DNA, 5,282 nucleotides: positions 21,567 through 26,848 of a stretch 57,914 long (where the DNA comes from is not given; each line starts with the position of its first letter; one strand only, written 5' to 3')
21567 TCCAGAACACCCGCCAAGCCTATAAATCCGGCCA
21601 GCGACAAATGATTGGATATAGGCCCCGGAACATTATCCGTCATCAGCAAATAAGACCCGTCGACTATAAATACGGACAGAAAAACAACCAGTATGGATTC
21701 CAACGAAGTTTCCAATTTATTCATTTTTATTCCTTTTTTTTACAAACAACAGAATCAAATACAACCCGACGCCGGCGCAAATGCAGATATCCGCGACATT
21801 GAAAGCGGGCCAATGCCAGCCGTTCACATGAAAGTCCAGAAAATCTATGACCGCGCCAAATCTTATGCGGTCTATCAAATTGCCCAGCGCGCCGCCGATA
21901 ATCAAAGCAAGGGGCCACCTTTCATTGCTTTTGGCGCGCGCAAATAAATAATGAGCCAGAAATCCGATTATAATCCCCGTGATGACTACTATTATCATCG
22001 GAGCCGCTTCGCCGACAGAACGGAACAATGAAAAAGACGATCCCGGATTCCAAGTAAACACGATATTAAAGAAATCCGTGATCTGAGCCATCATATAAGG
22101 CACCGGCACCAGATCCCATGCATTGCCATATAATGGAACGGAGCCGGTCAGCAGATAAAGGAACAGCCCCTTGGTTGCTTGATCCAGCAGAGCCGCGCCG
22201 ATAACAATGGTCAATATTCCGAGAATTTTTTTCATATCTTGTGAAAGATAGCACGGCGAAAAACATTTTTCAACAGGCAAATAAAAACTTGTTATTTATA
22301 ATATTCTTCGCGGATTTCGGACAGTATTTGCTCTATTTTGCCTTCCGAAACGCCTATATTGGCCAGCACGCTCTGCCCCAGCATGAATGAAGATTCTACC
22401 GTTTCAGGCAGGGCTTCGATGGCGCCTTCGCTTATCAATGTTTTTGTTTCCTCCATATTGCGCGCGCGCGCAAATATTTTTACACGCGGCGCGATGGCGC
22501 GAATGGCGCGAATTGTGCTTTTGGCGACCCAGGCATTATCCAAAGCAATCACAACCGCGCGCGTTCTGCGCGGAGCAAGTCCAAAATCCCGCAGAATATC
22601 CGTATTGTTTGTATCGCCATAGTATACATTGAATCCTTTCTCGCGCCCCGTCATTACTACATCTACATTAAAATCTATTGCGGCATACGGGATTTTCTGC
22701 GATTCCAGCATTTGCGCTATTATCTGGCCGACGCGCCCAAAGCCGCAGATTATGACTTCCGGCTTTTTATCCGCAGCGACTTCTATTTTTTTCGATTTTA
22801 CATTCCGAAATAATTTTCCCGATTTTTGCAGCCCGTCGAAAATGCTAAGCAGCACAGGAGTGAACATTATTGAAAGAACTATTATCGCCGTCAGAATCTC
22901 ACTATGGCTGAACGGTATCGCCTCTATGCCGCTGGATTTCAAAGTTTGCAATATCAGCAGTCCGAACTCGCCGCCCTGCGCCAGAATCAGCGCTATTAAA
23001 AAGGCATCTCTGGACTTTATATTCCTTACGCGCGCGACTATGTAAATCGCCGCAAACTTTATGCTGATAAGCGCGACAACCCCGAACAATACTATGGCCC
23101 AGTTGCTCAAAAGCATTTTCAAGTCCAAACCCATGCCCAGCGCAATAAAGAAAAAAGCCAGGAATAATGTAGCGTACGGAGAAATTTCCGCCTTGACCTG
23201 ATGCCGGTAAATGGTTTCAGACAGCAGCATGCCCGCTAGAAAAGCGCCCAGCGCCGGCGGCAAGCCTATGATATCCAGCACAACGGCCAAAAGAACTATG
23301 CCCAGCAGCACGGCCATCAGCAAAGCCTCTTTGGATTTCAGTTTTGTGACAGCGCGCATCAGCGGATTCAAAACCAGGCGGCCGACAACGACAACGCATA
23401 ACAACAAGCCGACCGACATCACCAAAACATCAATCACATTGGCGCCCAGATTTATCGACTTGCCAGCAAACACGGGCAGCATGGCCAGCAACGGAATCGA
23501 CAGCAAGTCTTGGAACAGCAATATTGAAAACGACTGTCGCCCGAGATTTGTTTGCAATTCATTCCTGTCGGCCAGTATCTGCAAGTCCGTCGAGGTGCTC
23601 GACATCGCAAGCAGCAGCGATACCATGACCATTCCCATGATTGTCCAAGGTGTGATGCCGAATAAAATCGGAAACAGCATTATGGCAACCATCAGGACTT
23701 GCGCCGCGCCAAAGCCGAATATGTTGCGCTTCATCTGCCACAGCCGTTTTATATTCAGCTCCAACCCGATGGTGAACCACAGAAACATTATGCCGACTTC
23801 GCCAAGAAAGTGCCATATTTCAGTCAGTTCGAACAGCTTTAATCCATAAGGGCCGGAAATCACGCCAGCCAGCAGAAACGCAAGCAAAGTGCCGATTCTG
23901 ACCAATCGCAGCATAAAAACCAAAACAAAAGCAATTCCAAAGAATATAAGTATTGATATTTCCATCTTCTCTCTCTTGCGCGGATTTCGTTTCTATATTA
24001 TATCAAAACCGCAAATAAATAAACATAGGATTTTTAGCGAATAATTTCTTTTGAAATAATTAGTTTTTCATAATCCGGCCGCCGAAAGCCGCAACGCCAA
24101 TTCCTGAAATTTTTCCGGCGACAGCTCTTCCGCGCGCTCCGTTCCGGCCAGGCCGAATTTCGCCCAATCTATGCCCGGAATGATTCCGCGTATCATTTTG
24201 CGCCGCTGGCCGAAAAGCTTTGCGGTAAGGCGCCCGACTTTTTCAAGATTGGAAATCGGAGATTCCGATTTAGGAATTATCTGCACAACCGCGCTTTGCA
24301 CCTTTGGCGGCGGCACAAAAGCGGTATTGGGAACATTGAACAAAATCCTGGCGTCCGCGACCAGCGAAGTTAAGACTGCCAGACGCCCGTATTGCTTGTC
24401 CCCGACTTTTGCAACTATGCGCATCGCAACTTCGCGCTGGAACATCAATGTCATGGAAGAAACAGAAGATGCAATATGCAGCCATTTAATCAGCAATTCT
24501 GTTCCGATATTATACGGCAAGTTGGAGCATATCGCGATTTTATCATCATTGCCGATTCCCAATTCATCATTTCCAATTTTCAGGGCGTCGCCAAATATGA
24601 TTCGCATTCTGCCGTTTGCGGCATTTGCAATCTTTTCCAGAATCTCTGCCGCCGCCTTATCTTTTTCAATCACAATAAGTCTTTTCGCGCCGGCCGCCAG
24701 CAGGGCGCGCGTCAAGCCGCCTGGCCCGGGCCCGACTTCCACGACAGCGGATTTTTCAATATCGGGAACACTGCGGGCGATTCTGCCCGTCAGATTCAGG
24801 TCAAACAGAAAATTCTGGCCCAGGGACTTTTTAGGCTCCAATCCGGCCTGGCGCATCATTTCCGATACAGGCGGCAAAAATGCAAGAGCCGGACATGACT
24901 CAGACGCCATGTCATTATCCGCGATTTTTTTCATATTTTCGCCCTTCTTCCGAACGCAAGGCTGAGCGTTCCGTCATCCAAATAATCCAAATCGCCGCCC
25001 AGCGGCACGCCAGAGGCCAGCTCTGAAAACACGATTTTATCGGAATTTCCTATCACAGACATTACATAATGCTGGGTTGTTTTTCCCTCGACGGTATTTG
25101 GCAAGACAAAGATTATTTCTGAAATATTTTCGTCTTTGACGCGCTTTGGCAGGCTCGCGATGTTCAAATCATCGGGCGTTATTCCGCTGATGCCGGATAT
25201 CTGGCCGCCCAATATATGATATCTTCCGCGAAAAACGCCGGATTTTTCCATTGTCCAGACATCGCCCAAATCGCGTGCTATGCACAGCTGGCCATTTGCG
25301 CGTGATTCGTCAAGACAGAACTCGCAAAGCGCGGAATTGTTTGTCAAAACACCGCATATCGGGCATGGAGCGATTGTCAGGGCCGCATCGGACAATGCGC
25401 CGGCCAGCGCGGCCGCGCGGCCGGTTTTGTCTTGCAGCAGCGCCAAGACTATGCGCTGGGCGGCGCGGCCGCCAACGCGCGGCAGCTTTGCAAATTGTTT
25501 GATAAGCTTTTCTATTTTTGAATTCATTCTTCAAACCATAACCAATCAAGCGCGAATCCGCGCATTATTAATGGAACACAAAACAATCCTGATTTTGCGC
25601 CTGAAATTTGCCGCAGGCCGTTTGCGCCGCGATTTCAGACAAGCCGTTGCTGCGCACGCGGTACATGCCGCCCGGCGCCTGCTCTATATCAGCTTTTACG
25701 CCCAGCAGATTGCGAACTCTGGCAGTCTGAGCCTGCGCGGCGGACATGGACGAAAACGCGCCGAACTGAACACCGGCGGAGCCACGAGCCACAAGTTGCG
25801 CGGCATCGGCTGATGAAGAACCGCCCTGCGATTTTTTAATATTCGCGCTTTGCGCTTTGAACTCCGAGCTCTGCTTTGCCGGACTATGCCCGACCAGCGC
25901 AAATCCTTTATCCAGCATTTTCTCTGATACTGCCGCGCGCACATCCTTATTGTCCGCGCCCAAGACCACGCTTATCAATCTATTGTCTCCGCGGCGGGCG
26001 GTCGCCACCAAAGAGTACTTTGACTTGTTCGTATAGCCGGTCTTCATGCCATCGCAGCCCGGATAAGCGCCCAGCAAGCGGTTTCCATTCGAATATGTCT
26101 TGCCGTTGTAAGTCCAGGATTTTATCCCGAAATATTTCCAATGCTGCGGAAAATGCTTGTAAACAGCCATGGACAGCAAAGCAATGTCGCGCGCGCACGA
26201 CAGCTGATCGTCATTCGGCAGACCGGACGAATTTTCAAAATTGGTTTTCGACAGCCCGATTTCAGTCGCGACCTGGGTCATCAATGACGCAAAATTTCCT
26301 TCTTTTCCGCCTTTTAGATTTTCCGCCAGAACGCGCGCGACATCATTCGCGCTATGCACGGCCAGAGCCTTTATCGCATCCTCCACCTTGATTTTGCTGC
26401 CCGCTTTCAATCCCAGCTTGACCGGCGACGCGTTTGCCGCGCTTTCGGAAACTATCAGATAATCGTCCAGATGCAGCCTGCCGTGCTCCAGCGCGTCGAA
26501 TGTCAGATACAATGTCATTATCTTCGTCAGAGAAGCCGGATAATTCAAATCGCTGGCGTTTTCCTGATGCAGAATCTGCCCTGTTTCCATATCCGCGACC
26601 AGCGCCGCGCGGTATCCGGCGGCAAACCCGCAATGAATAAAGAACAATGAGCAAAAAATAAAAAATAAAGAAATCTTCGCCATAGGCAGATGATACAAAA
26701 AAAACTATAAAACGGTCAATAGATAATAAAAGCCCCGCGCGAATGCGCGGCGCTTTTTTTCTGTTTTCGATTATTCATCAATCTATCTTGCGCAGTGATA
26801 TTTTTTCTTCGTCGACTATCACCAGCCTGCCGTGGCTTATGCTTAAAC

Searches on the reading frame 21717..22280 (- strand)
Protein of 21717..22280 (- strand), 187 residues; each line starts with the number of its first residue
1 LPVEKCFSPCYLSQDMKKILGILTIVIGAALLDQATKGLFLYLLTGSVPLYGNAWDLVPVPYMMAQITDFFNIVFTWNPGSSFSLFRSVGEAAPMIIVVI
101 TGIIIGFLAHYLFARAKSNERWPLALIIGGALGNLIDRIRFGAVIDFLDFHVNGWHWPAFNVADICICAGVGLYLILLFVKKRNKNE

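Call 8: search_protein_families(library=pfam, proteins=[window:21717-22280:-], max_evalue=0.001)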
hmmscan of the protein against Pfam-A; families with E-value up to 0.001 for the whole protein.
window:21717-22280:- (187 aa): 1 family
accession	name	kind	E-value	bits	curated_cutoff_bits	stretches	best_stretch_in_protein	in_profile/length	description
PF01252.23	Peptidase_A8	-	8.9e-35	120.4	25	1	26-179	2-141/142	Signal peptidase (SPase) II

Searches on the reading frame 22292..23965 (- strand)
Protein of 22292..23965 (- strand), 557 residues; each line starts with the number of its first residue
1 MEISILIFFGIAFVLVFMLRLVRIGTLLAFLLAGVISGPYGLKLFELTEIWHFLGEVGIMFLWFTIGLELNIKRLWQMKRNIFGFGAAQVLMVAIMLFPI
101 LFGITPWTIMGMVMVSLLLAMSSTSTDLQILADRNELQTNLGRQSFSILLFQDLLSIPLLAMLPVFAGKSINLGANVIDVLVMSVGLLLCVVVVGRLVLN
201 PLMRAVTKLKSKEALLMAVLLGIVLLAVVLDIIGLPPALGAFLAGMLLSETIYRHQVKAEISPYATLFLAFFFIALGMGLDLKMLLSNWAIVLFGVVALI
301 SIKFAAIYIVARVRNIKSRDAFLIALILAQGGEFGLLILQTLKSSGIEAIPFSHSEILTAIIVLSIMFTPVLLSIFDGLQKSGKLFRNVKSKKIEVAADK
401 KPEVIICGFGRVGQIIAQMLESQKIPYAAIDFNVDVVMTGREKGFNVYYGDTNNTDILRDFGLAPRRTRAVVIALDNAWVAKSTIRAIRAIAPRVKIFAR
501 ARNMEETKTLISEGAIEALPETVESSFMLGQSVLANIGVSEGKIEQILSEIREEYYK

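Call 8: search_protein_families(library=pfam, proteins=[window:22292-23965:-], max_evalue=0.001)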
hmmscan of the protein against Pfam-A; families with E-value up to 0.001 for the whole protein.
window:22292-23965:- (557 aa): 2 families
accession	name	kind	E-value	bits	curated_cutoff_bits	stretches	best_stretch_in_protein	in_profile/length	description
PF00999.27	Na_H_Exchanger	-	1.1e-48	166.4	26.2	1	12-372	4-373/375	Sodium/hydrogen exchanger, transmembrane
PF02254.24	TrkA_N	-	3.5e-18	66.4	23.8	1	404-516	1-111/116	TrkA-N domain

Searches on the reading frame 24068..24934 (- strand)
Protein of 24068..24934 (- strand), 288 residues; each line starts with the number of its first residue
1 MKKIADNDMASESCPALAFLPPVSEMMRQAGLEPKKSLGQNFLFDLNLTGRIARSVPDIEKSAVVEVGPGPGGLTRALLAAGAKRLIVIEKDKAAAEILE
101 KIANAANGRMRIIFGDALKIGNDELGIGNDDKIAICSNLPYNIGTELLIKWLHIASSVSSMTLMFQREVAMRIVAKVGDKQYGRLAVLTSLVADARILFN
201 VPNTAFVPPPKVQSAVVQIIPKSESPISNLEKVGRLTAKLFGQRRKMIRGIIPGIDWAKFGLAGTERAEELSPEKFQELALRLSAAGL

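Call 9: search_protein_families(library=pfam, proteins=[window:24068-24934:-], max_evalue=0.001)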
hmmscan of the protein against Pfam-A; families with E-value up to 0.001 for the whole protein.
window:24068-24934:- (288 aa): 1 family
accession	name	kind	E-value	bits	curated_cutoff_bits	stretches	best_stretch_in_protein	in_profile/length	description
PF00398.26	RrnaAD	-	3.4e-46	157.9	24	1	35-278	5-256/263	Ribosomal RNA adenine dimethylase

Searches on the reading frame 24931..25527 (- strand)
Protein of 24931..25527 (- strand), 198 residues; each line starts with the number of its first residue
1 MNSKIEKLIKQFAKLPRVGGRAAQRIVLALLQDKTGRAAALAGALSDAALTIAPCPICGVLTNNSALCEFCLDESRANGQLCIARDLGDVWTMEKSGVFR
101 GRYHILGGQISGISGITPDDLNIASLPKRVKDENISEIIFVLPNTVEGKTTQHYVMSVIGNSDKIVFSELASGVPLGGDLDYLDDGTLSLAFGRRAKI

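Call 9: search_protein_families(library=pfam, proteins=[window:24931-25527:-], max_evalue=0.001)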
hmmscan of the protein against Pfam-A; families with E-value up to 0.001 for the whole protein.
window:24931-25527:- (198 aa): 3 families
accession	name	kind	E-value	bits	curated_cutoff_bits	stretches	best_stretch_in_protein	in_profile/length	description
PF13662.12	Toprim_4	-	5.1e-19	68.7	25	1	80-159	2-74/85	Toprim domain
PF21176.3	RecR_HhH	-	4.3e-10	39.7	27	1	5-48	1-44/45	RecR, helix-hairpin-helix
PF21175.2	RecR_C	-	4.5e-08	32.8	22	1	173-192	1-20/24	RecR, C-terminal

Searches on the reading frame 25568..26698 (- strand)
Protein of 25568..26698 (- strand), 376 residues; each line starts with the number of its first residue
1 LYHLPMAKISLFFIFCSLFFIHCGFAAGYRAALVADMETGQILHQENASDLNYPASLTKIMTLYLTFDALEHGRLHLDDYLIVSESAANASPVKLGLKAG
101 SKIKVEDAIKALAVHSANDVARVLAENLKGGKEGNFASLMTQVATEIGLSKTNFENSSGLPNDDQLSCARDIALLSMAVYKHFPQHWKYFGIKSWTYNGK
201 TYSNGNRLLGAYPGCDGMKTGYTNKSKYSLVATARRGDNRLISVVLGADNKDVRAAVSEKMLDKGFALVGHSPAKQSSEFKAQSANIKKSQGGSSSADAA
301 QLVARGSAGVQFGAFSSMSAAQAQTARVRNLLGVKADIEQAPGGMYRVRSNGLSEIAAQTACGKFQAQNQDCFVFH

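Call 9: search_protein_families(library=pfam, proteins=[window:25568-26698:-], max_evalue=0.001)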
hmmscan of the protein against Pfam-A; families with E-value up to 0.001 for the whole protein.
window:25568-26698:- (376 aa): 3 families
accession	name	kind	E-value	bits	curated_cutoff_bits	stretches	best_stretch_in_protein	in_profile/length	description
PF00768.25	Peptidase_S11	-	1.2e-56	192.3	27.6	1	31-249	14-238/239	D-alanyl-D-alanine carboxypeptidase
PF13354.11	Beta-lactamase2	-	2.1e-11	44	22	1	33-180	3-147/214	Beta-lactamase enzyme family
PF05036.18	SPOR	-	4.3e-07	30.6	21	1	306-374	3-74/76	SPOR domain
